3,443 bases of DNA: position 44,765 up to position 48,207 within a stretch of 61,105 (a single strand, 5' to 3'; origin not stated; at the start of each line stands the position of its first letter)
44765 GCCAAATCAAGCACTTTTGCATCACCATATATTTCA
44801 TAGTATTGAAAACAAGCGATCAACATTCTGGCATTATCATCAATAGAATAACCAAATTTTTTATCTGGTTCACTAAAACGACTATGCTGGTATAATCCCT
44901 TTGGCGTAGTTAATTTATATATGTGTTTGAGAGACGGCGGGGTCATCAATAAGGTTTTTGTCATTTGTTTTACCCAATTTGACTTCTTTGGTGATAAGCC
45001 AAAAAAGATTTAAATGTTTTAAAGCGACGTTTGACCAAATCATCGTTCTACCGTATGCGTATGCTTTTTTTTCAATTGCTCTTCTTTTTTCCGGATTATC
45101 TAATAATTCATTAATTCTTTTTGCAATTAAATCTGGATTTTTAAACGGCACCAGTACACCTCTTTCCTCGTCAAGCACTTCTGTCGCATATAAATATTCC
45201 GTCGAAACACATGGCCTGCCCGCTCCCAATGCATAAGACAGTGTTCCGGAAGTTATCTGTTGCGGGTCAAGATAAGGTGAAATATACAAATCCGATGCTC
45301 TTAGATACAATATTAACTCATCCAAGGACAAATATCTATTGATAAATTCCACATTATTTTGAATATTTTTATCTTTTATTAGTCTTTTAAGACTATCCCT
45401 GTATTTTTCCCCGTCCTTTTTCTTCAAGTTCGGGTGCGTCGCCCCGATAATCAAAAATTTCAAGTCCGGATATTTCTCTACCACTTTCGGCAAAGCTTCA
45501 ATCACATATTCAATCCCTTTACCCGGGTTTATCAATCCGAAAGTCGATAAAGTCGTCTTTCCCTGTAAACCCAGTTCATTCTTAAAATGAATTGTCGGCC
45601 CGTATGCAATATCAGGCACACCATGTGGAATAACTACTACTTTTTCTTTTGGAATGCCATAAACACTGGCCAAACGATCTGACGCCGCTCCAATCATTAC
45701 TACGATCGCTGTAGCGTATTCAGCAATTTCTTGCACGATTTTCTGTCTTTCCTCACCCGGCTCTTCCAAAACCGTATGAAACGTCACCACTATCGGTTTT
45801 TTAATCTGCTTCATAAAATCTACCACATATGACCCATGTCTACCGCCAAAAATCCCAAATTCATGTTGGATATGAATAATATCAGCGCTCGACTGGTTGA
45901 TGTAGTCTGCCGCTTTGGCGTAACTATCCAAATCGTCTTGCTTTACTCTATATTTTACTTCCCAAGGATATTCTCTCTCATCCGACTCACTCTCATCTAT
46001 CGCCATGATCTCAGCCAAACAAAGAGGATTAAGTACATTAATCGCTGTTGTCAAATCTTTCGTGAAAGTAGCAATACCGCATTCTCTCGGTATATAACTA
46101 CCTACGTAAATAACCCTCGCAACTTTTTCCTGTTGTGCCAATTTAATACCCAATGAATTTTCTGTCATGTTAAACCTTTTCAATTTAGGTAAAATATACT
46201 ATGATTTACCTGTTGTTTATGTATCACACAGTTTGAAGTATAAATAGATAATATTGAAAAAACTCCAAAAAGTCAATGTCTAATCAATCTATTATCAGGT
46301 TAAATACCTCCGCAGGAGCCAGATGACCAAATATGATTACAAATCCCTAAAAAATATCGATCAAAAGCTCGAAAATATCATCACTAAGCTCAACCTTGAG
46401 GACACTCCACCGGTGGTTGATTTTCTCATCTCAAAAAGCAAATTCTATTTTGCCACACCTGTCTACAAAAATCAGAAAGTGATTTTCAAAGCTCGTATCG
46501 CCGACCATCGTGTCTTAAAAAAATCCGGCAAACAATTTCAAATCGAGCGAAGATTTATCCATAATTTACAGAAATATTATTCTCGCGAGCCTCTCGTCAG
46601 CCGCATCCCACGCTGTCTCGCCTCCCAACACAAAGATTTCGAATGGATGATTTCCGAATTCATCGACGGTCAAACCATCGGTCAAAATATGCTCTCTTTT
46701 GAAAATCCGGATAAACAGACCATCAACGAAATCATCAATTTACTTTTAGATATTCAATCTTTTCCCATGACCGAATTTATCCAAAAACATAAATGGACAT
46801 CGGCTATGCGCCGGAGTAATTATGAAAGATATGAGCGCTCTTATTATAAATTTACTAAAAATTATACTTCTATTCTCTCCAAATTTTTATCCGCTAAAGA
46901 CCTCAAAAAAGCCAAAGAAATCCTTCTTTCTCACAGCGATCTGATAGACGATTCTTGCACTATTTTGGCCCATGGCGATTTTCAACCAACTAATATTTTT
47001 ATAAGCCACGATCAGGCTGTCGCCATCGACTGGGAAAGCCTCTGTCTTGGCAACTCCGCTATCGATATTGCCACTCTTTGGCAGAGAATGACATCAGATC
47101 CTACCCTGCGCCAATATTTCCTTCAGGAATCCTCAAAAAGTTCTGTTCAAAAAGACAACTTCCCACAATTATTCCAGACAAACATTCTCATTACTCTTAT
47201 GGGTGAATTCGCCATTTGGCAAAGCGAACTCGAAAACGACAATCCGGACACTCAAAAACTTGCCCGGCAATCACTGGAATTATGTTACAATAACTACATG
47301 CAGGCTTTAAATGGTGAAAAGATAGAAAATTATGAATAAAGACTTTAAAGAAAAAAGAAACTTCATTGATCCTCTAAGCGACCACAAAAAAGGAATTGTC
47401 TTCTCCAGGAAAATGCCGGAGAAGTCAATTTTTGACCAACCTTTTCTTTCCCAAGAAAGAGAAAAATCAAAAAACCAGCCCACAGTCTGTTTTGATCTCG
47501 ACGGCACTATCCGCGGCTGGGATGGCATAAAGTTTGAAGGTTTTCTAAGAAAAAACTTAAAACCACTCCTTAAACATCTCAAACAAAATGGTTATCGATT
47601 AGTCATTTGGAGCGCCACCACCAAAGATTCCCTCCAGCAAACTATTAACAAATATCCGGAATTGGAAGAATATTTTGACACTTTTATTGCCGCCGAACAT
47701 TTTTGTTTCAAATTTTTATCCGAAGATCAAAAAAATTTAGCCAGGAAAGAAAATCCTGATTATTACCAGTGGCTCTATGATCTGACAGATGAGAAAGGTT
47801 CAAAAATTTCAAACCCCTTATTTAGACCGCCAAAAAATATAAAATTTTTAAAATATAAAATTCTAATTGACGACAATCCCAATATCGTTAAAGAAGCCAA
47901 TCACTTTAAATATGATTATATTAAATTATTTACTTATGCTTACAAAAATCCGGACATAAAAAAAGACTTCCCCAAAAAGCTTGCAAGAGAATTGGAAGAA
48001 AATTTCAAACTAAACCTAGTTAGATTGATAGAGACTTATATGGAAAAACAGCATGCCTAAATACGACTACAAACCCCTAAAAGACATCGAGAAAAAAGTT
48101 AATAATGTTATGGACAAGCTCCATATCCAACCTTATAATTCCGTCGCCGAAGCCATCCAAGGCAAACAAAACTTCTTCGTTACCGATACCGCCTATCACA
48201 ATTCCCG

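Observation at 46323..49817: Tandemly duplicated, translationally coupled kinase + FCP1/NIF-type phosphatase modules (K1-P1-K2-P2)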

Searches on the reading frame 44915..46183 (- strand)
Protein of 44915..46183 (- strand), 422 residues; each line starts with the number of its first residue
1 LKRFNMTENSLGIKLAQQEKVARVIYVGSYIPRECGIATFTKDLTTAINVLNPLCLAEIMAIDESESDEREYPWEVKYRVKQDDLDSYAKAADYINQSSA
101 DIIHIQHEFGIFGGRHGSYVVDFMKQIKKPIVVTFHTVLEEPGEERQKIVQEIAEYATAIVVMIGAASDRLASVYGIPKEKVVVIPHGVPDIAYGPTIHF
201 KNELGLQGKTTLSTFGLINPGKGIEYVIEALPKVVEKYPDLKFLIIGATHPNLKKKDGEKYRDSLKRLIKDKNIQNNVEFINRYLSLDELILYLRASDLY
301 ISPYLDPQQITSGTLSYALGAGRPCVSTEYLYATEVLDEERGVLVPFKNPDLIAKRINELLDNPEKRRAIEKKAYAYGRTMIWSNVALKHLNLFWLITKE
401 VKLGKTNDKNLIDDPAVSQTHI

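Call 8: search_protein_families(library=pfam, proteins=[window:44915-46183:-], max_evalue=0.001)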
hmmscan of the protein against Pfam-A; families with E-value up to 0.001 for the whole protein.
window:44915-46183:- (422 aa): 5 families
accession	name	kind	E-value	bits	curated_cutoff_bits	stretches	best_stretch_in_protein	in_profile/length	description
PF00534.26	Glycos_transf_1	-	3.2e-23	82.6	26.4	1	208-375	14-170/172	Glycosyl transferases group 1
PF13692.12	Glyco_trans_1_4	-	4.1e-20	72.9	27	1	212-363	4-142/142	Glycosyl transferases group 1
PF13439.12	Glyco_transf_4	-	3.4e-11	43.9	28.5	1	75-189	48-166/170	Glycosyltransferase Family 4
PF13524.12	Glyco_trans_1_2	-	8.8e-05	22.9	25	1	239-376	13-127/144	Glycosyl transferase-like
PF13579.12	Glyco_trans_4_4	-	0.00016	22.5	29.7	1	82-188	54-158/158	Glycosyl transferase 4-like domain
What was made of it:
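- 44915..46183 (-): GT4 glycosyltransferase, divergently transcribed; an invariable neighbour of the K-P unit. Pfam Glycos_transf_1 / Glyco_transf_4 (call 8).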

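Call 29: search_protein_families(library=padloc, proteins=[window:44915-46183:-], max_evalue=0.1)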
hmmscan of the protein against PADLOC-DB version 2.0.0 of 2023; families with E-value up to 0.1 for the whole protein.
window:44915-46183:- (422 aa): 0 families

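Call 34: search_protein_families(library=ncbifam, proteins=[window:44915-46183:-], max_evalue=0.00001)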
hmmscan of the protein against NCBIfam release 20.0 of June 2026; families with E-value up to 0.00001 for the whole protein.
window:44915-46183:- (422 aa): 10 families
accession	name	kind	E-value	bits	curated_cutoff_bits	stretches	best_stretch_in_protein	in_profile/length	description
NF041876.1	EPS_EpsE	equivalog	3.6e-15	56.1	400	1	133-374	142-372/389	exopolysaccharide biosynthesis GT4 family glycosyltransferase EpsE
TIGR03449.1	mycothiol_MshA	equivalog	3.1e-14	52.7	462.5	1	144-392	152-398/406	D-inositol-3-phosphate glycosyltransferase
TIGR04063.1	stp3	hypoth_equivalog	6.4e-11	41.8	442.05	1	157-380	158-377/397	TIGR04063 family PEP-CTERM/XrtA system glycosyltransferase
NF038295.1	EPS_HpsP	equivalog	9.5e-10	38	550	1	169-394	166-384/388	hormogonium polysaccharide biosynthesis glycosyltransferase HpsP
TIGR04157.1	glyco_rSAM_CFB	subfamily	1.3e-09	37.6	400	1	150-249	163-267/406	TIGR04157 family glycosyltransferase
TIGR04047.1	MSMEG_0565_glyc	hypoth_equivalog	8.8e-09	34.9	259.85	1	157-394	139-371/373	MSMEG_0565 family glycosyltransferase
NF041010.1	glycosy_Agl16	equivalog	1.2e-08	34.3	575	1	94-394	68-348/352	glycosylation protein Agl16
NF012028.0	PRK15484.1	subfamily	2.2e-08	33.6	618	1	178-388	159-369/380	lipopolysaccharide N-acetylglucosaminyltransferase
NF038229.1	Glyco4_Geo_Pelo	equivalog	3.4e-08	32.9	400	1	79-248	35-200/338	GPMC system family 4 glycosyltransferase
NF047880.1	glyco_SdgA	exception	2.9e-06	26.2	800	1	126-375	234-468/488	serine-aspartate repeat adhesin O-glycosyltransferase SdgA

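Call 36: search_solved_structures(query=window:44915-46183:-, max_evalue=0.00001)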
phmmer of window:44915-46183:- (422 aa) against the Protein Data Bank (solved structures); distinct sequences matched with E-value up to 0.00001: 8.
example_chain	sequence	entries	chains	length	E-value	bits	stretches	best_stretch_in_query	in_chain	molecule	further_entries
4n9w_A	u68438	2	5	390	4.4e-09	39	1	123-394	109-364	GDP-mannose-dependent alpha-(1-2)-phosphatidylinositol mannosyltransferase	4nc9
2gej_A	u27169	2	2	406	5e-09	38.8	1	122-394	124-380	PHOSPHATIDYLINOSITOL MANNOSYLTRANSFERASE (PimA)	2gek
3c4q_A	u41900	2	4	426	8e-08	34.9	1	142-393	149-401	Predicted glycosyltransferases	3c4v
3c48_A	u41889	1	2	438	8.9e-08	34.7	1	142-393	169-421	Predicted glycosyltransferases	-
6kih_A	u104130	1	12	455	1.1e-07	34.4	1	179-394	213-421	Tll1590 protein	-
5i45_A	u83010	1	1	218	6.9e-07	31.8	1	205-376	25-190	Glycosyl transferases group 1 family protein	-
3oka_A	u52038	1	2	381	3.1e-06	29.6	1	213-376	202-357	GDP-mannose-dependent alpha-(1-6)-phosphatidylinositol monomannoside mannosyltransferase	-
3okc_A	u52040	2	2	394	3.2e-06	29.6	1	213-377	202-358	GDP-mannose-dependent alpha-(1-6)-phosphatidylinositol monomannoside mannosyltransferase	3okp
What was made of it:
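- They include enzymes that use phosphorylated acceptors: MshA (3c4q) and sucrose-phosphate synthase (6kih) (call 36).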

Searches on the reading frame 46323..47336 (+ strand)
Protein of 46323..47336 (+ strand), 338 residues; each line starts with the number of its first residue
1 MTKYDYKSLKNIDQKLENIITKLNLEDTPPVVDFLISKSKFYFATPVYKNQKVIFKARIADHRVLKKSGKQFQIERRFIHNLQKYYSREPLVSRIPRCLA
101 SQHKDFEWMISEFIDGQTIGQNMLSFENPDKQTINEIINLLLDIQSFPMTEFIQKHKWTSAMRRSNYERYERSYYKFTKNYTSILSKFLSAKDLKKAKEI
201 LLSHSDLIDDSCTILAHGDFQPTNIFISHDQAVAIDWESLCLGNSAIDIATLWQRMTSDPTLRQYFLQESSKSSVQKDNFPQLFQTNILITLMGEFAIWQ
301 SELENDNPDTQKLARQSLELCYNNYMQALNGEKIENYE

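Call 3: search_protein_families(library=pfam, proteins=[window:46323-47336:+], max_evalue=1)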
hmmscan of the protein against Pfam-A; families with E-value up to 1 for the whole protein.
window:46323-47336:+ (338 aa): 3 families
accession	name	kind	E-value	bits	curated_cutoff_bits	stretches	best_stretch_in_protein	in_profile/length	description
PF01636.29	APH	-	2.1e-14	54.3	23.2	1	62-269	22-228/239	Phosphotransferase enzyme family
PF02958.26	EcKL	-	0.0011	18.8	22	1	155-263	152-271/294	Ecdysteroid kinase-like family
PF19974.5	TCAD9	-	0.017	14.7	40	1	209-252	293-337/429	Ternary complex associated domain 9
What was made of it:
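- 46323..47339 (+): K1: APH-fold kinase, the divergent paralogue (338 aa). PF01636, E 2e-14 (call 3).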

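Call 4: search_protein_families(library=ncbifam, proteins=[window:46323-47336:+], max_evalue=1)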
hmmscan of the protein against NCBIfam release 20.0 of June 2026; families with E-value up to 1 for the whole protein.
window:46323-47336:+ (338 aa): 8 families
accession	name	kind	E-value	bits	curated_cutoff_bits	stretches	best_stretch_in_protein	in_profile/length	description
TIGR02172.1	Fb_sc_TIGR02172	paralog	3.8e-07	30.2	228.2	1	180-256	119-196/226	TIGR02172 family protein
TIGR02721.1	ycfN_thiK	equivalog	1.3e-06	27.7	299.45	1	107-267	63-198/256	thiamine kinase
NF033068.1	APH_3p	equivalog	5.3e-06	26.1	205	1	100-272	72-237/255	APH(3') family aminoglycoside O-phosphotransferase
NF038156.1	lant_syn_V_LxmK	equivalog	0.00097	18.3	315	1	82-250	63-228/347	class V lanthionine synthetase subunit LxmK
NF033059.2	APH_3p_I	exception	0.012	15.1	400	1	104-269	87-246/267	APH(3')-I family aminoglycoside O-phosphotransferase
NF046102.1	CellCycRegCcrZ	equivalog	0.018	14.5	400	1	199-255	140-196/260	cell cycle regulator CcrZ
TIGR01767.2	MTRK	equivalog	0.026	13.6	275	1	214-283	227-296/401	S-methyl-5-thioribose kinase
NF007620.0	PRK10271.1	equivalog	0.038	13.6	206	1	217-256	167-206/274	thiamine kinase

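Call 11: search_solved_structures(query=window:46323-47336:+, max_evalue=1, show_alignments=2)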
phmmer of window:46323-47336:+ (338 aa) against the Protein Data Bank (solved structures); distinct sequences matched with E-value up to 1: 1.
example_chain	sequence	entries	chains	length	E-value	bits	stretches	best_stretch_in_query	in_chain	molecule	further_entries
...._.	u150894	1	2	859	0.25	13.6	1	193-245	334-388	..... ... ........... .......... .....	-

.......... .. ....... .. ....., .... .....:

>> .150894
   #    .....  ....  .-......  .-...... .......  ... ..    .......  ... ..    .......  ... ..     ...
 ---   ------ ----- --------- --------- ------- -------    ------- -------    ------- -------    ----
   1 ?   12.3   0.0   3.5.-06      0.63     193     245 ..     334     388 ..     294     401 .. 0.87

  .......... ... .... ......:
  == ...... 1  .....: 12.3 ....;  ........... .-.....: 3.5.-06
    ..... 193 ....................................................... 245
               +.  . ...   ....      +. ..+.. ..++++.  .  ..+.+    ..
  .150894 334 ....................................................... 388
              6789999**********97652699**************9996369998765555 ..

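Call 13: find_homologous_proteins(query=window:46323-47336:+, max_evalue=0.001)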
Query window:46323-47336:+ (338 aa): 10 proteins with E <= 0.001 among 1463 candidates.
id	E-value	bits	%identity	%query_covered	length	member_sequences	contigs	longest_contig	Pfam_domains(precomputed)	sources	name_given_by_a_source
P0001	8.2e-224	759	100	100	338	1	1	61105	PF01636.30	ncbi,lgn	-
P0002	1.1e-94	335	47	100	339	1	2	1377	PF01636.30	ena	-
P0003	8.6e-81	290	45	100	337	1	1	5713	PF01636.30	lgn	-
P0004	1.8e-79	285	41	100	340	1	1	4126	PF01636.30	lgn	-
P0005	2.4e-79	285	41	100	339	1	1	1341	PF19974.6,PF01636.30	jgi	jgi:thiamine kinase-like enzyme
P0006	4.4e-79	284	38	100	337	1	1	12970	PF01636.30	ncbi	-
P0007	6.0e-79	284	39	100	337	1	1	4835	PF01636.30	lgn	-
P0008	1.2e-78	283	41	100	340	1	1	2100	PF01636.30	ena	-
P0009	3.3e-72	261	39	100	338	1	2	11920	PF01636.30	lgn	-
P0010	1.7e-69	252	38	100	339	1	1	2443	PF01636.30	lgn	-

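Call 21: find_encoding_contigs(protein=P0004, flank=10000, max_places=3)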
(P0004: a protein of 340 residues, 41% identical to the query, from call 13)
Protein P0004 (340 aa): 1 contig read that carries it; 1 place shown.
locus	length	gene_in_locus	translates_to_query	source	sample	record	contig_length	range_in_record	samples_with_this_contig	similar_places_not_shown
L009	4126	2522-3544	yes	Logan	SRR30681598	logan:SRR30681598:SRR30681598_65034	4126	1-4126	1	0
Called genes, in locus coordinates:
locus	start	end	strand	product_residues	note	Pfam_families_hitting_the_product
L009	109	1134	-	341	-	-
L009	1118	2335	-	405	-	PF13439:Glyco_transf_4, PF00534:Glycos_transf_1, PF13692:Glyco_trans_1_4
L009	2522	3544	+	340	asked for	PF01636:APH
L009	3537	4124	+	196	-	?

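Call 29: search_protein_families(library=padloc, proteins=[window:46323-47336:+], max_evalue=0.1)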
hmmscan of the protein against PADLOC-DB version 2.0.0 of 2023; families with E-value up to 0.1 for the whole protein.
window:46323-47336:+ (338 aa): 0 families

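Call 30: search_protein_families(library=phrogs, proteins=[window:46323-47336:+], max_evalue=0.1)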
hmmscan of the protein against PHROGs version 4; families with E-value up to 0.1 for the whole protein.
window:46323-47336:+ (338 aa): 1 family
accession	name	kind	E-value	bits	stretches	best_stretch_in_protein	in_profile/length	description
phrog_7457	-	unknown function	0.051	14.5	0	13-75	34-95/115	-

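Call 61: list_cluster_members(proteins=[window:46323-47336:+, window:47332-48057:+, window:48053-49072:+, window:49062-49814:+, window:44915-46180:-, window:43915-44961:-])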
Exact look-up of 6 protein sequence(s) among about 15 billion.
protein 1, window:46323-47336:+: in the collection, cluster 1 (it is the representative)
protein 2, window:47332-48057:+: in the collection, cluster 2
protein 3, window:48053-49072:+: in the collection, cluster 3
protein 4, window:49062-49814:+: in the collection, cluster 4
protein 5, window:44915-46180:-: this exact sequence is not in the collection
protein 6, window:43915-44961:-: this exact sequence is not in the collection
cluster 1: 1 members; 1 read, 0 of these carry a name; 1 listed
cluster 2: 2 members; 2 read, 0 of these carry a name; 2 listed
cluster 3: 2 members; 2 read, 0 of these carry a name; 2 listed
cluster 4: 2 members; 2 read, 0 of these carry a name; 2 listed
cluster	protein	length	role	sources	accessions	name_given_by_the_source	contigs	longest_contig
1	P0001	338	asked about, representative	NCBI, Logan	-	-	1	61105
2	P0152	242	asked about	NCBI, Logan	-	-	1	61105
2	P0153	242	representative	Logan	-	-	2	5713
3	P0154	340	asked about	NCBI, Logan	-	-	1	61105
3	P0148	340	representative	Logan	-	-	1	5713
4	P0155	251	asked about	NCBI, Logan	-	-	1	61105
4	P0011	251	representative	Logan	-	-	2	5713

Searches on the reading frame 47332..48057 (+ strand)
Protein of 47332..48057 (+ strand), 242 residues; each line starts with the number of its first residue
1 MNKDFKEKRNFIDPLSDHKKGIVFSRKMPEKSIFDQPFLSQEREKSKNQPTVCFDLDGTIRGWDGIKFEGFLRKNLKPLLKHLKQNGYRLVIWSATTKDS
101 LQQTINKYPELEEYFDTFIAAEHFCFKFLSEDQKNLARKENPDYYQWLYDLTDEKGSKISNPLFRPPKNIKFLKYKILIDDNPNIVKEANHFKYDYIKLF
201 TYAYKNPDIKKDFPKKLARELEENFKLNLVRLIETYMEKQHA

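Call 3: search_protein_families(library=pfam, proteins=[window:47332-48057:+], max_evalue=1)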
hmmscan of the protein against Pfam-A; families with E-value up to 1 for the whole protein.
window:47332-48057:+ (242 aa): 7 families
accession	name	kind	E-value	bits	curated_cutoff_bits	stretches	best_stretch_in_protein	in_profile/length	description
PF03031.24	NIF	-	0.00016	21.8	21.8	1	51-138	2-103/160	NLI interacting factor-like phosphatase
PF00702.32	Hydrolase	-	0.00018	22.4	26.4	1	71-122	98-148/191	haloacid dehalogenase-like hydrolase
PF13419.12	HAD_2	-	0.0019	18.8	23.8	1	74-123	82-130/178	Haloacid dehalogenase-like hydrolase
PF22330.2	Rib_mS39_PPR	-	0.015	15.5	27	1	187-235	48-96/194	Small ribosomal subunit protein mS39, PPR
PF18363.6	PI_PP_I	-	0.046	14.3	28.5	1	34-108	11-82/94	Phosphoinositide phosphatase insertion domain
PF00875.24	DNA_photolyase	-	0.11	12.9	26.6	1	50-108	27-87/164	DNA photolyase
PF12710.13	HAD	-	0.24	12.2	27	0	72-122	86-131/189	haloacid dehalogenase-like hydrolase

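Call 4: search_protein_families(library=ncbifam, proteins=[window:47332-48057:+], max_evalue=1)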
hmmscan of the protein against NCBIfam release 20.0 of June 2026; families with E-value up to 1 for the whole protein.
window:47332-48057:+ (242 aa): 13 families
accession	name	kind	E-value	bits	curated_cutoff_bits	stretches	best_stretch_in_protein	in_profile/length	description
TIGR01662.1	HAD-SF-IIIA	subfamily_domain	4.5e-06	26.8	44.6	1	51-149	2-103/141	HAD-IIIA family hydrolase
TIGR01681.1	HAD-SF-IIIC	subfamily_domain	6.4e-06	27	35.75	1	52-126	3-85/132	HAD-IIIC family phosphatase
TIGR01684.1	viral_ppase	hypoth_equivalog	9e-05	21.8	134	1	48-196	125-268/301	viral phosphatase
NF009804.0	PRK13288.1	equivalog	0.0016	17.9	218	1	78-123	89-133/215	pyrophosphatase PpaX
NF006991.0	PRK09456.1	equivalog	0.0026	17.5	295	1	60-119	75-132/199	glucose-1-phosphatase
NF045966.1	YcsE_rel_Pase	equivalog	0.0053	16.3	220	1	52-128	5-74/265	YcsE-related riboflavin metabolism phosphatase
TIGR02253.1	CTE7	subfamily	0.021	14.6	169.75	1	75-124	98-146/221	TIGR02253 family HAD-type hydrolase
TIGR00099.1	Cof-subfamily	subfamily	0.033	13.8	137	1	52-105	2-50/256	Cof-type HAD-IIB family hydrolase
TIGR01668.1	YqeG_hyp_ppase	hypoth_equivalog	0.048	13.2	89.1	1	28-105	4-77/170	YqeG family HAD IIIA-type phosphatase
TIGR01685.1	MDP-1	equivalog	0.058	13.5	53.75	1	59-139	35-123/174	magnesium-dependent phosphatase-1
NF011071.0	PRK14501.1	equivalog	0.061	11.5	634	1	41-109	485-554/729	bifunctional alpha,alpha-trehalose-phosphate synthase (UDP-forming)/trehalose-phosphatase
TIGR01428.1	HAD_type_II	equivalog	0.073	13.1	125.4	1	80-123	100-142/197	haloacid dehalogenase type II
TIGR01484.1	HAD-SF-IIB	subfamily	0.097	12.7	41.8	1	52-107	2-53/221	HAD-IIB family hydrolase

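Call 29: search_protein_families(library=padloc, proteins=[window:47332-48057:+], max_evalue=0.1)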
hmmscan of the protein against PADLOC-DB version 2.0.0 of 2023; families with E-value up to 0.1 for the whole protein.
window:47332-48057:+ (242 aa): 0 families

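Call 30: search_protein_families(library=phrogs, proteins=[window:47332-48057:+], max_evalue=0.1)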
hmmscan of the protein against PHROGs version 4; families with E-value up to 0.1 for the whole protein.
window:47332-48057:+ (242 aa): 4 families
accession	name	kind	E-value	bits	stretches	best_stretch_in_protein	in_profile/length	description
phrog_1238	-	moron, auxiliary metabolic gene and host takeover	1.4e-07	32.3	1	42-116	15-91/155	phosphoheptose isomerase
phrog_8468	-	other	0.0011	19.8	1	73-122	95-143/221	HAD-superfamily hydrolase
phrog_420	-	unknown function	0.0067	17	0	41-74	5-37/267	unknown function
phrog_415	-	other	0.064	13.9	0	41-61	13-33/218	polynucleotide kinase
